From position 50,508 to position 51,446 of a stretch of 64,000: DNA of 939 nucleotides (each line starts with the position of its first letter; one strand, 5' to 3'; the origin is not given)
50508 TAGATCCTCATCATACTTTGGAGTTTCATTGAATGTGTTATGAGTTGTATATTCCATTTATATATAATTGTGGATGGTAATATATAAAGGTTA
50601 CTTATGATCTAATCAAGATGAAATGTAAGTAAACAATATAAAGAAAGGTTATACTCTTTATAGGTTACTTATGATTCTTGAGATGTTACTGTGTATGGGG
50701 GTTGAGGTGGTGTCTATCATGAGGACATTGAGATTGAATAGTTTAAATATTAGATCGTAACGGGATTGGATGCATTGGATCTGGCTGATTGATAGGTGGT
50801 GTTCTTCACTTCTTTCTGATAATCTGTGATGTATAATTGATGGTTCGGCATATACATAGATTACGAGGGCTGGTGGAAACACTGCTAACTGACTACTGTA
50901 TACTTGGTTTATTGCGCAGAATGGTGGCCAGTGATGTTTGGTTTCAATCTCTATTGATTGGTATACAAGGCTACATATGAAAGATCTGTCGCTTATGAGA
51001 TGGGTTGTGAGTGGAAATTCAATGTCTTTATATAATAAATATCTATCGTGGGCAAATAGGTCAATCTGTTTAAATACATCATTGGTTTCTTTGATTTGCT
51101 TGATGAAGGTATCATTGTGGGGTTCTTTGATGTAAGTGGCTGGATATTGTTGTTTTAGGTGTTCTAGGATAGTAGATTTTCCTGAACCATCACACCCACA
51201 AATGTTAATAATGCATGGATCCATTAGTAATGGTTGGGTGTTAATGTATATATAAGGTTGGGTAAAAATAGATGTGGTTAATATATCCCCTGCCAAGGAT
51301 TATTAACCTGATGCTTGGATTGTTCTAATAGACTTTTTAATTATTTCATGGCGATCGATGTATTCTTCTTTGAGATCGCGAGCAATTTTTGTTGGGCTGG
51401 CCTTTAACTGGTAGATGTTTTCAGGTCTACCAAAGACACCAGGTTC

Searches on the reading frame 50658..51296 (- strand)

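Call 51: search_protein_families(library=pfam, proteins=[window:50658-51296:-], max_evalue=0.001)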
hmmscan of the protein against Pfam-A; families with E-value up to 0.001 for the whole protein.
window:50658-51296:- (212 aa): 5 families
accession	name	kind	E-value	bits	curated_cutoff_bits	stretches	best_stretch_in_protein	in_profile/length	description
PF02223.23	Thymidylate_kin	-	8.9e-13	48.8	27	1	34-199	3-177/185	Thymidylate kinase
PF01712.25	dNK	-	8.6e-08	32.6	27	1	31-198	2-182/203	Deoxynucleoside kinase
PF13521.12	AAA_28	-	2.6e-07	31.4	27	1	30-122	2-100/164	AAA domain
PF13238.12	AAA_18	-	2.6e-05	25.1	29.4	1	30-167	1-116/128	AAA domain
PF13671.12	AAA_33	-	0.00059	20.6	27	0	30-70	2-39/143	AAA domain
